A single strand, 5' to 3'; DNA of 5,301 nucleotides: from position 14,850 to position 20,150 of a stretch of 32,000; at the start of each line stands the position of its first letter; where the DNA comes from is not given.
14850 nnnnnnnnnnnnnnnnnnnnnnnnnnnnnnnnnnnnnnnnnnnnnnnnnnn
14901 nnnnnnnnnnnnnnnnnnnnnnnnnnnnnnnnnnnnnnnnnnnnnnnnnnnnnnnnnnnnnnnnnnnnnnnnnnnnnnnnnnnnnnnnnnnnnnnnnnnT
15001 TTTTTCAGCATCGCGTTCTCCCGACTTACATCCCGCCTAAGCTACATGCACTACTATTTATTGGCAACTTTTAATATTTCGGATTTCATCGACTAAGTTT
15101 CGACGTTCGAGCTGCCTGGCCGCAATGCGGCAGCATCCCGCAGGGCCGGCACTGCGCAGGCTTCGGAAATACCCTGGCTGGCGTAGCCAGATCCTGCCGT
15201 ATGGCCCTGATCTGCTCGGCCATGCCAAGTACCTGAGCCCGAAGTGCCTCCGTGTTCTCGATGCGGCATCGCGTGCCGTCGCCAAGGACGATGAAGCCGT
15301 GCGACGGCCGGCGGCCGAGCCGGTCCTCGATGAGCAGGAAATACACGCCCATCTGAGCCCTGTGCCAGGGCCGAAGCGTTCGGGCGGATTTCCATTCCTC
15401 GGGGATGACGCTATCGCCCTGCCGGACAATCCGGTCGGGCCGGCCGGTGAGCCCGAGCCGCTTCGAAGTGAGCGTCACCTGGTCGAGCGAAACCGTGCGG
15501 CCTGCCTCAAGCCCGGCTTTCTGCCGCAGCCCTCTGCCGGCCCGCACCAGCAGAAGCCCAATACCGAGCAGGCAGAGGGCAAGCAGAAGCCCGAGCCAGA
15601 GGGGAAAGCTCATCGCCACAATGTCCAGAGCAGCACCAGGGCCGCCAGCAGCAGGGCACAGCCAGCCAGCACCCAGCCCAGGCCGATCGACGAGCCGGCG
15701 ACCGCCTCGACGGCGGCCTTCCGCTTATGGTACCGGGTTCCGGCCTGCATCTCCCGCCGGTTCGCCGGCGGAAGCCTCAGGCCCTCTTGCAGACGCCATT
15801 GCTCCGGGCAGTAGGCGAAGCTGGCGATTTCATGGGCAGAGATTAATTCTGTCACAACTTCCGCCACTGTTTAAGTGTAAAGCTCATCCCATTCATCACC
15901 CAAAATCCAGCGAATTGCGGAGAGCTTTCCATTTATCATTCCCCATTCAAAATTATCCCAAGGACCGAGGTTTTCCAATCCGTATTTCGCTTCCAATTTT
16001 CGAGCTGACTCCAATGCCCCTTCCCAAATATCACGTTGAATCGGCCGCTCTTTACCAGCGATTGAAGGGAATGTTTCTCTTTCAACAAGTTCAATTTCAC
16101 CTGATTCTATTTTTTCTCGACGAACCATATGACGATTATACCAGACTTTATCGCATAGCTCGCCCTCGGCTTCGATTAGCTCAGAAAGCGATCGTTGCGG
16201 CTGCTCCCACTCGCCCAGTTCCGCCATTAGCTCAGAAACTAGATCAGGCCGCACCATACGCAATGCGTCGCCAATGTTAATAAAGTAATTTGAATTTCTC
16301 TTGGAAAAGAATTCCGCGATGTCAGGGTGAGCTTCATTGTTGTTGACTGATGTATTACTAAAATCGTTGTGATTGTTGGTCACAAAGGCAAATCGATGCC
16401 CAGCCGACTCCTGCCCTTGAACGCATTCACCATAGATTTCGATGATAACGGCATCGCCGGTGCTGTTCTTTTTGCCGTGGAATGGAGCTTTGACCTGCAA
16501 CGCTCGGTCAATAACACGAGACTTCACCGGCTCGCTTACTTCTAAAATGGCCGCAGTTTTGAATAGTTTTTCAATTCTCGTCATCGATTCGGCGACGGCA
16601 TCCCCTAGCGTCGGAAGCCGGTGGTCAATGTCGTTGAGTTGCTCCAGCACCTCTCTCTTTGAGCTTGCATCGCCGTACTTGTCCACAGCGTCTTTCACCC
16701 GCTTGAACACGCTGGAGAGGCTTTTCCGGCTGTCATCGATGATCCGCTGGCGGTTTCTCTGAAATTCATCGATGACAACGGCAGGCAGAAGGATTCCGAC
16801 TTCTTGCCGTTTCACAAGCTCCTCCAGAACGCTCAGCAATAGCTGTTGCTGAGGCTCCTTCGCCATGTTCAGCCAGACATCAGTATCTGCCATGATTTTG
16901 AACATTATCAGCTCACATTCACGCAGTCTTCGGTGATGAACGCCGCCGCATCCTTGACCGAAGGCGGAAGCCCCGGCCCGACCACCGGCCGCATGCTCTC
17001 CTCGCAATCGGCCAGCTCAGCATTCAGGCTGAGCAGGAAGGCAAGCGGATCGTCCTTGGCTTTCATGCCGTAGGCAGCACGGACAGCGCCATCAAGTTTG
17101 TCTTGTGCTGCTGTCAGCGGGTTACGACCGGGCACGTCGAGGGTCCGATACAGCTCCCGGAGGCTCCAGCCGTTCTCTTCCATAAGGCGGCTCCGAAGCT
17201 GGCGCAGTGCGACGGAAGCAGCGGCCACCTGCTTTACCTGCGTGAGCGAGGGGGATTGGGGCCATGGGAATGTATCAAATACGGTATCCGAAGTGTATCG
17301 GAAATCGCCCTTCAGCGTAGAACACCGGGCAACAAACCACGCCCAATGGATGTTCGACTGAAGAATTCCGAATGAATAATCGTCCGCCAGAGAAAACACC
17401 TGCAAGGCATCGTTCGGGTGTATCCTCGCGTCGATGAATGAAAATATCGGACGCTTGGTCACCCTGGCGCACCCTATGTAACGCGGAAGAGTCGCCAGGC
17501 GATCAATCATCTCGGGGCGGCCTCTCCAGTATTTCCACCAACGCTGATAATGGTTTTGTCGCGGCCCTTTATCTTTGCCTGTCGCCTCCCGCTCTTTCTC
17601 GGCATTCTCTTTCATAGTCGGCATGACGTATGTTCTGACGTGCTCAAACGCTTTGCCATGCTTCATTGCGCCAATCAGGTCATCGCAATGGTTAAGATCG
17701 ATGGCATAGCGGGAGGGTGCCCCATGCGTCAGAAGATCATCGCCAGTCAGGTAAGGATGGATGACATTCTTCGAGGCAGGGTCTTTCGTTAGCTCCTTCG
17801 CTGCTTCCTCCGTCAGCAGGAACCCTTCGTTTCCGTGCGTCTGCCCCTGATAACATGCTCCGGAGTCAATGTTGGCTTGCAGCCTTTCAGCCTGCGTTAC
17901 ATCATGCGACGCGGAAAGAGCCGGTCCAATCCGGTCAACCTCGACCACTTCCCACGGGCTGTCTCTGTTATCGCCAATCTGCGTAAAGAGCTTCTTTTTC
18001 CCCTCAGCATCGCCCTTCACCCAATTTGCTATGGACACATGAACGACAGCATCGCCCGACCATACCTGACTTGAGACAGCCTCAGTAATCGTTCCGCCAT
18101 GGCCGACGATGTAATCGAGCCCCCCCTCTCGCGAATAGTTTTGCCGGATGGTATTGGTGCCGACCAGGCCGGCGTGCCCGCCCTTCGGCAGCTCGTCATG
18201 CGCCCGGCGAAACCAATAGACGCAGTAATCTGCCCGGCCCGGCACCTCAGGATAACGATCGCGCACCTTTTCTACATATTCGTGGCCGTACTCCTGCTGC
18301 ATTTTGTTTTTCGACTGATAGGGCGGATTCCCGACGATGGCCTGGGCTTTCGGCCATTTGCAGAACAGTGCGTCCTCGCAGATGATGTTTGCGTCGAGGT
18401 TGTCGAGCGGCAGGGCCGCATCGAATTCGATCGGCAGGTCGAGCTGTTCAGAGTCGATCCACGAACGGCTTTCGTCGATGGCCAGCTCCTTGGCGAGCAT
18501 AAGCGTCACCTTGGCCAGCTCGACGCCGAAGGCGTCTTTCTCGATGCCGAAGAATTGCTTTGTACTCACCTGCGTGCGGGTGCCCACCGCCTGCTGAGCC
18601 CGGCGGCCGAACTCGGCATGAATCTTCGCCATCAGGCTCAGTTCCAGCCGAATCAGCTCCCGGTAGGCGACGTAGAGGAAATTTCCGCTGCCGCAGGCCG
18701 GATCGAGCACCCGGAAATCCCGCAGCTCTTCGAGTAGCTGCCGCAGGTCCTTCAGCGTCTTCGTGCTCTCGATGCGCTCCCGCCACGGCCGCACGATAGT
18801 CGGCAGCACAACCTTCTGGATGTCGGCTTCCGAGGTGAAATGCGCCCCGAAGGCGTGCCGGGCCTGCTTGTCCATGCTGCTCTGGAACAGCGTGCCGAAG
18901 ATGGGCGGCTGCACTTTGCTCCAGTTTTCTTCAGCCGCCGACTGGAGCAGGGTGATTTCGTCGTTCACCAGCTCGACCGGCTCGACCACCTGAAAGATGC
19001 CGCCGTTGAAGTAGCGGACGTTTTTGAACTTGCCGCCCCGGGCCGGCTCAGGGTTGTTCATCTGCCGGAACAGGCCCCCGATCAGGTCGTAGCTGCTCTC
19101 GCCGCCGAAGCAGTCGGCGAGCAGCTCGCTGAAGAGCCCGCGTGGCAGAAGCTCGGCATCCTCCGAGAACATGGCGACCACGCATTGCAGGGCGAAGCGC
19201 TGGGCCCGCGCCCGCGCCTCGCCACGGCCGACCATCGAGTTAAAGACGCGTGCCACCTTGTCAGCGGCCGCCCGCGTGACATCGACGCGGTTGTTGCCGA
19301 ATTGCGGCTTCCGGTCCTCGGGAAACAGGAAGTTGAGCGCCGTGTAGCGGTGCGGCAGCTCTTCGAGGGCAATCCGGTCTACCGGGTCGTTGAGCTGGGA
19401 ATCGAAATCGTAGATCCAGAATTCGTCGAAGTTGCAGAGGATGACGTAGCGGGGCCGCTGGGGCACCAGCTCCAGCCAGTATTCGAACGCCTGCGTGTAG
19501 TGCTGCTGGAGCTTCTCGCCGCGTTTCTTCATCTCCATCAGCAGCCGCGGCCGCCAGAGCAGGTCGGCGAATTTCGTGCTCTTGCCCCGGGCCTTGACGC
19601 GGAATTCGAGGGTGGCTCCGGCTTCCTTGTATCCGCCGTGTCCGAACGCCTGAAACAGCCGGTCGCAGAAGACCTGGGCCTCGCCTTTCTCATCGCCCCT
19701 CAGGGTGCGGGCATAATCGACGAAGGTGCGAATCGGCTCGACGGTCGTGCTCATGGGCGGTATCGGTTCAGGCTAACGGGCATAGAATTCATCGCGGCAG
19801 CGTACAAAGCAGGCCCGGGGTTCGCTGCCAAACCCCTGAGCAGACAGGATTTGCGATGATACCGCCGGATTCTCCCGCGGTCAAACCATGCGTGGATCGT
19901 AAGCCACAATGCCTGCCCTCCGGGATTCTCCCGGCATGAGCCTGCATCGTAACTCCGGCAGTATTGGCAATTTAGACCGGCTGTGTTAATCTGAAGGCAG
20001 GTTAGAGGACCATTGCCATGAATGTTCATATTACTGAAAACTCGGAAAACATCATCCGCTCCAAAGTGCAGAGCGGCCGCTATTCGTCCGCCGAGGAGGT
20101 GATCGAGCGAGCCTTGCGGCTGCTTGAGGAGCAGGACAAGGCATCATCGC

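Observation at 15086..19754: Four back-to-back minus-strand ORFs: MmeI-like type IIL enzyme, PIN-like protein and a two-piece membrane Cas4-like nuclease (candidate composite defence operon)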

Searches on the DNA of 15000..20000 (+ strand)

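Call 7: search_dna_similar(query=window:15000-20000:+, collection=plasmids, mode=near, max_rows=20)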
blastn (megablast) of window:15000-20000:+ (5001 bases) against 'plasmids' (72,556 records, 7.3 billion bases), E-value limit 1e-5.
No match.

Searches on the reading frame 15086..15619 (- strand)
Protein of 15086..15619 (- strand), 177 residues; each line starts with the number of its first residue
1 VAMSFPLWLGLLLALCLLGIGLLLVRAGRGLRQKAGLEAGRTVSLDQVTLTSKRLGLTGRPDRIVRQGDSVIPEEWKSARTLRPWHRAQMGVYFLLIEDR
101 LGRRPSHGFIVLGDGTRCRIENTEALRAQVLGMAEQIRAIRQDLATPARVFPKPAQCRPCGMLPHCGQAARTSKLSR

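Call 3: search_protein_families(library=pfam, proteins=[window:15086-15619:-], max_evalue=0.1)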
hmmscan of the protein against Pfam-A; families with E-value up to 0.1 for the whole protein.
window:15086-15619:- (177 aa): 2 families
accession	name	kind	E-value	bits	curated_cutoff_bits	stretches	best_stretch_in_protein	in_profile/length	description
PF01930.23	Cas_Cas4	-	6.2e-09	36.6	22.7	1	37-166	31-158/160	Domain of unknown function DUF83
PF12705.13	PDDEXK_1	-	1.1e-05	25.9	22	1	39-166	108-246/247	PD-(D/E)XK nuclease superfamily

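Call 4: search_protein_families(library=padloc, proteins=[window:15086-15619:-], max_evalue=0.1)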
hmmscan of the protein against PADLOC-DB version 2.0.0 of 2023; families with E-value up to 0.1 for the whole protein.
window:15086-15619:- (177 aa): 15 families
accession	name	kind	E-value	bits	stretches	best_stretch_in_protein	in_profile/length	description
PDLC01250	Cas4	-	6.8e-15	53.8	1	26-166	32-167/168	"CAS-I,CAS-II,CAS-III,CAS-IV,CAS-V,CAS-VI; acquisition_associated"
PDLC00943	Cas4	-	2.1e-14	51.9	1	46-166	57-178/180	CRISPR-associated protein Cas4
PDLC02034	Cas4d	-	1.2e-12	45.9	1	38-170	53-184/192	-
PDLC01611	Cas4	-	1.9e-11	42.5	1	28-166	33-156/158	"CAS-I,CAS-II,CAS-III,CAS-IV,CAS-V,CAS-VI; acquisition_associated"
PDLC00944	Cas4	-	7.4e-11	40.5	1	39-162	49-172/177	Cas4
PDLC01447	Cas4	-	9.5e-11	40.4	1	34-166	31-157/161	"CAS-I,CAS-II,CAS-III,CAS-IV,CAS-V,CAS-VI; acquisition_associated"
PDLC01773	Cas4c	-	1.9e-10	38.5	1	40-171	69-198/229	-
PDLC02067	Cas1b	-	3.1e-10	37.5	1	26-166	29-174/533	-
PDLC02035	Cas4d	-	4.9e-09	33.9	1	38-166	46-174/196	-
PDLC02083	Cas4_II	-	6.3e-08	31.3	1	45-167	63-184/186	-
PDLC00059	DruK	-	3.3e-07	27.8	1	39-166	109-234/326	PD-(D/E)XK nuclease superfamily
PDLC01747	Cas1g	-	2.6e-06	24.3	1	43-166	49-176/523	-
PDLC00060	DruK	-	1e-05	23.1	1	49-166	135-259/347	PD-(D/E)XK nuclease superfamily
PDLC02085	Cas4a2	-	0.00065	18.1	1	46-166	52-161/166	-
PDLC02087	Cas4b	-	0.069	11.2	1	48-147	67-170/189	-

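Call 5: search_protein_families(library=ncbifam, proteins=[window:15086-15619:-], max_evalue=0.1)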
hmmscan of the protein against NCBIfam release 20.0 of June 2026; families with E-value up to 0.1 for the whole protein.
window:15086-15619:- (177 aa): 3 families
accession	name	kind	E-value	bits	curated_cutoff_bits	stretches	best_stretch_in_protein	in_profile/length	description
TIGR00372.1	cas4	equivalog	7.9e-14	51.9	65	1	46-166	57-178/180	CRISPR-associated protein Cas4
NF049935.1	cas4g_cas1g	exception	6.5e-10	38.1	560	1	32-166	50-189/546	CRISPR-associated endonuclease Cas4g/Cas1g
TIGR03491.1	TIGR03491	subfamily_domain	2.6e-06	26.6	97.45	1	73-173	113-211/462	TM0106 family RecB-like putative nuclease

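Call 34: search_dna_similar(query=window:15089-15613:-, collection=plasmids, mode=protein, max_evalue=1e-8, max_rows=30)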
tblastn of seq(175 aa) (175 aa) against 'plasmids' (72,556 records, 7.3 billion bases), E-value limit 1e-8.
Records with a match: 3; places in all: 3; records where one place covers at least 80% of the query: 0.
Best place of each record, by identity: 60-80% 1; <60% 2.
By first word of the organism name: Singulisphaera 1; Paludisphaera 1; Planctomyces 1.
By predicted mobility (MOB-suite, as given by PLSDB): non-mobilizable 2; conjugative 1.
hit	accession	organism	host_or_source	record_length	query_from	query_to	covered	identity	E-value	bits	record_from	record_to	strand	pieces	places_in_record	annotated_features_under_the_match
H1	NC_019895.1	Singulisphaera acidiphila DSM 18658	sphagnum peat from the bog Obukhovskoe ...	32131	31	167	78%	62.0%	3e-48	174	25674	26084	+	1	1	PD-(D/E)XK nuclease family protein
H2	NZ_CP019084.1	Paludisphaera borealis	-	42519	31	167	78%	59.1%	5e-43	159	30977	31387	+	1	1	PD-(D/E)XK nuclease family protein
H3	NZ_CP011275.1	Planctomyces sp. SH-PL62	cell culture,sugar beet rhizosphere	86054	57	167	63%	43.2%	5e-19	90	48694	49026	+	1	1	Dna2/Cas4 domain-containing protein | hypothetical protein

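Call 36: get_annotated_region(hit=H2, flank=9000)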
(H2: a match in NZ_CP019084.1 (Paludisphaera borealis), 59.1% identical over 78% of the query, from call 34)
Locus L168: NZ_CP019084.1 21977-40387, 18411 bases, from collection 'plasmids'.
description: Paludisphaera borealis strain PX4 plasmid PALBO2, complete sequence
organism: Paludisphaera borealis (NCBI taxid 1387353)
taxonomy: Bacteria; Planctomycetota; Planctomycetia; Isosphaerales; Isosphaeraceae; Paludisphaera; Paludisphaera borealis
host: -; source: -; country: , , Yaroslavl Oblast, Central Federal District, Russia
typing (MOB-suite, as given by PLSDB): non-mobilizable
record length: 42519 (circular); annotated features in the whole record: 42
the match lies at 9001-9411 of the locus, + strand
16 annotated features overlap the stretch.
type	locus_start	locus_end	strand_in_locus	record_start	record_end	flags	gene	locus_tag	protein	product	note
CDS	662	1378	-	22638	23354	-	-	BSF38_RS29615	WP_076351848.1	DUF6338 family protein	-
CDS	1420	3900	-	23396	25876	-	-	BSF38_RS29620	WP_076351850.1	S8 family peptidase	-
CDS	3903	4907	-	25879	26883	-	-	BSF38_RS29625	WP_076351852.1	ATP-binding protein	-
CDS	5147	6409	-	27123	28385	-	-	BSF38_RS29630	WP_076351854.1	Y-family DNA polymerase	-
CDS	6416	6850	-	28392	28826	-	umuD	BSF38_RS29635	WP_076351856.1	translesion error-prone DNA polymerase V autoproteolytic subunit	-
CDS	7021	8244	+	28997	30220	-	-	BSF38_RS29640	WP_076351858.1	hypothetical protein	-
CDS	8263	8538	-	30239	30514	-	-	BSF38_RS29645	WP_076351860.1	hypothetical protein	-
CDS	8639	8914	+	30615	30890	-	-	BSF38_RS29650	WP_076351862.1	hypothetical protein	-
CDS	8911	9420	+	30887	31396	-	-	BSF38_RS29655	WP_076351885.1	PD-(D/E)XK nuclease family protein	-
CDS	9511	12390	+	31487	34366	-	-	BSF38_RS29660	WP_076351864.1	DNA methyltransferase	-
CDS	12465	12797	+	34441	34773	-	-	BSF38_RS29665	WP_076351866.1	hypothetical protein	-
CDS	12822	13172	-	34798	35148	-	-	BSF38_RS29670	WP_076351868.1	hypothetical protein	-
CDS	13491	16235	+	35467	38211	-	mobF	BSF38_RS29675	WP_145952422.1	MobF family relaxase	-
CDS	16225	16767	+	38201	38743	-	-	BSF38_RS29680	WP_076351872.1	hypothetical protein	-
CDS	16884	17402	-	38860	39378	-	-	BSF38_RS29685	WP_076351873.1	hypothetical protein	-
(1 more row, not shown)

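Call 37: get_annotated_region(hit=H1, flank=9000)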
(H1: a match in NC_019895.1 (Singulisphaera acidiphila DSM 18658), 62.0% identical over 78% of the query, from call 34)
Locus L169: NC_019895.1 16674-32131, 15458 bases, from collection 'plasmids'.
description: Singulisphaera acidiphila DSM 18658 plasmid pSINAC03, complete sequence
organism: Singulisphaera acidiphila DSM 18658 (NCBI taxid 886293)
taxonomy: Bacteria; Planctomycetota; Planctomycetia; Isosphaerales; Isosphaeraceae; Singulisphaera; Singulisphaera acidiphila; Singulisphaera acidiphila DSM 18658
host: -; source: sphagnum peat from the bog Obukhovskoe (acidic wetland); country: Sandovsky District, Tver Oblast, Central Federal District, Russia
typing (MOB-suite, as given by PLSDB): conjugative; relaxase MOBF; mating-pair formation MPF_T
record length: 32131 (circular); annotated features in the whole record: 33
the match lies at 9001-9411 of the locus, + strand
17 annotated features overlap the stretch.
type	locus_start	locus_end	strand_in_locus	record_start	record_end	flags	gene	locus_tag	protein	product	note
CDS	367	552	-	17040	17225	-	-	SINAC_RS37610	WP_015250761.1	hypothetical protein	-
CDS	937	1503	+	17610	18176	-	-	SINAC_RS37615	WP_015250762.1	hypothetical protein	-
CDS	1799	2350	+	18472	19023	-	-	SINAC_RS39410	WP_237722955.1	hypothetical protein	-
CDS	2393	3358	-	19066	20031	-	-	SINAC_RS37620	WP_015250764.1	tyrosine-type recombinase/integrase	GO:0015074 - DNA integration [Evidence IEA]; GO:0006310 - DNA recombination [Evidence IEA]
CDS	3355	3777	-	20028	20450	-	-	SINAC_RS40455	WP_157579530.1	hypothetical protein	-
CDS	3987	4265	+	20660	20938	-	-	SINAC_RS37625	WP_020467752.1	AbrB/MazE/SpoVT family DNA-binding domain-containing protein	-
CDS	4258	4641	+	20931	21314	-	-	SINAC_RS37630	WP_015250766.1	type II toxin-antitoxin system VapC family toxin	-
CDS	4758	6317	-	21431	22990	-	-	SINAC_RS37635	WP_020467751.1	hypothetical protein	-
CDS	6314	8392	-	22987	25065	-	-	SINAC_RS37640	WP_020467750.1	N-6 DNA methylase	GO:0006306 - DNA methylation [Evidence IEA]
CDS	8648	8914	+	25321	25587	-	-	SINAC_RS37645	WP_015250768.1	hypothetical protein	-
CDS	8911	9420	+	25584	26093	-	-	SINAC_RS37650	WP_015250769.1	PD-(D/E)XK nuclease family protein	-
CDS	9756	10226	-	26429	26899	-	-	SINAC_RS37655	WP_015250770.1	hypothetical protein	-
CDS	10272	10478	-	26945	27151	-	-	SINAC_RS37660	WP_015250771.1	hypothetical protein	-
CDS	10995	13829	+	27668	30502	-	mobF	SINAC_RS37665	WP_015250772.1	MobF family relaxase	-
CDS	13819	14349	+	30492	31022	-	-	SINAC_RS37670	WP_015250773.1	hypothetical protein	-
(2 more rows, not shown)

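Call 38: get_annotated_region(hit=H3, flank=7000)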
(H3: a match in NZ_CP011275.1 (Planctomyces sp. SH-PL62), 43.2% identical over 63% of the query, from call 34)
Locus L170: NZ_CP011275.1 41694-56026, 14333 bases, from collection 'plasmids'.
description: Planctomyces sp. SH-PL62 plasmid pPL62-2, complete sequence
organism: Planctomyces sp. SH-PL62 (NCBI taxid 1636152)
taxonomy: Bacteria; Planctomycetota; Planctomycetia; Planctomycetales; Planctomycetaceae; Planctomyces; Planctomyces sp. SH-PL62
host: -; source: cell culture,sugar beet rhizosphere; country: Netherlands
typing (MOB-suite, as given by PLSDB): non-mobilizable; replicon rep_cluster_1432
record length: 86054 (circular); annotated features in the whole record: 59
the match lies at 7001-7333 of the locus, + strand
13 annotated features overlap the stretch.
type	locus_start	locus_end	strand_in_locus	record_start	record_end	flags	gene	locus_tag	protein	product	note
CDS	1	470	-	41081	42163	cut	-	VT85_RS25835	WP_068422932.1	DUF1559 domain-containing protein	-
CDS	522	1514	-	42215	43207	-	-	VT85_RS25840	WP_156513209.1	hypothetical protein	-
CDS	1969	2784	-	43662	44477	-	-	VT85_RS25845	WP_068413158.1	IS5 family transposase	-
CDS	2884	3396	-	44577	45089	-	-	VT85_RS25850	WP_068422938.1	DUF1573 domain-containing protein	-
CDS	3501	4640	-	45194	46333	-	-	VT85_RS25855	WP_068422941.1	glycosyltransferase family 2 protein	-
CDS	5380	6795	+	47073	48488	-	-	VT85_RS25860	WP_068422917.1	IS701 family transposase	-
CDS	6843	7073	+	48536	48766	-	-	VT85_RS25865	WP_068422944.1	hypothetical protein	-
CDS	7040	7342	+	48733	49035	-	-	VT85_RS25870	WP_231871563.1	Dna2/Cas4 domain-containing protein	-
CDS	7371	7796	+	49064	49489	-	-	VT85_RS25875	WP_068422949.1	hypothetical protein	-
CDS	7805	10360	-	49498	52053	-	-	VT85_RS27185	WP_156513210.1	S8 family peptidase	-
CDS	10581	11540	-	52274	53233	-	-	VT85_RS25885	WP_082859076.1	ParB/RepB/Spo0J family partition protein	GO:0007059 - chromosome segregation [Evidence IEA]; GO:0000910 - cytokinesis [Evidence IEA]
CDS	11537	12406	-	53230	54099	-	-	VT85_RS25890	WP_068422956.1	ParA family protein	-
CDS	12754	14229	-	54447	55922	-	-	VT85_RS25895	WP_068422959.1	replication initiator protein A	-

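Call 42: search_protein_families(library=pfam, proteins=[L169:4758-6317:-, L169:6314-8392:-], max_evalue=0.001)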
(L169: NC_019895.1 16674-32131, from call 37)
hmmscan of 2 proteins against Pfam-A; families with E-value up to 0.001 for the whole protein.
L169:4758-6317:- (519 aa): 0 families

L169:6314-8392:- (692 aa): 3 families
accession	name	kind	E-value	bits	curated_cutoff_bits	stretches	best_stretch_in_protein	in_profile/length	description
PF02384.22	N6_Mtase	-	7.6e-18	65.3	20.4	1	352-619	3-244/311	N-6 DNA Methylase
PF07669.17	Eco57I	-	9.1e-17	62.1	25.3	1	428-590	3-171/171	Eco57I restriction-modification methylase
PF20473.4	MmeI_Mtase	-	0.00019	21.1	27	0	395-449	22-86/259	MmeI, DNA-methyltransferase domain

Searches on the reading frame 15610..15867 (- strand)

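Call 3: search_protein_families(library=pfam, proteins=[window:15610-15867:-], max_evalue=0.1)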
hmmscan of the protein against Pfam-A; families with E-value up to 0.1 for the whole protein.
window:15610-15867:- (85 aa): 1 family
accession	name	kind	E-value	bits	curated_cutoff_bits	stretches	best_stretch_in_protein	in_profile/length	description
PF12705.13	PDDEXK_1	-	0.002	18.5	22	1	9-48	2-43/247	PD-(D/E)XK nuclease superfamily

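Call 4: search_protein_families(library=padloc, proteins=[window:15610-15867:-], max_evalue=0.1)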
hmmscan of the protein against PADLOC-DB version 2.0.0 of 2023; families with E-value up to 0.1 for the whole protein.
window:15610-15867:- (85 aa): 4 families
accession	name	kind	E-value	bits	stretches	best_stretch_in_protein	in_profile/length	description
PDLC00943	Cas4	-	0.0036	15.3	1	13-52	5-44/180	CRISPR-associated protein Cas4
PDLC00944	Cas4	-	0.0055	14.9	1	14-54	6-46/177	Cas4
PDLC01447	Cas4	-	0.011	14.2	1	8-51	4-45/161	"CAS-I,CAS-II,CAS-III,CAS-IV,CAS-V,CAS-VI; acquisition_associated"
PDLC01250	Cas4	-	0.018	13.4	1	13-55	5-46/168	"CAS-I,CAS-II,CAS-III,CAS-IV,CAS-V,CAS-VI; acquisition_associated"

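Call 5: search_protein_families(library=ncbifam, proteins=[window:15610-15867:-], max_evalue=0.1)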
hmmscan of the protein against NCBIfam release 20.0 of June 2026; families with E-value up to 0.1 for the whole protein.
window:15610-15867:- (85 aa): 1 family
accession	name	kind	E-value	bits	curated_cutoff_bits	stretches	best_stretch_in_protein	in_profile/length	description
TIGR00372.1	cas4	equivalog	0.013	15.3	65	1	13-52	5-44/180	CRISPR-associated protein Cas4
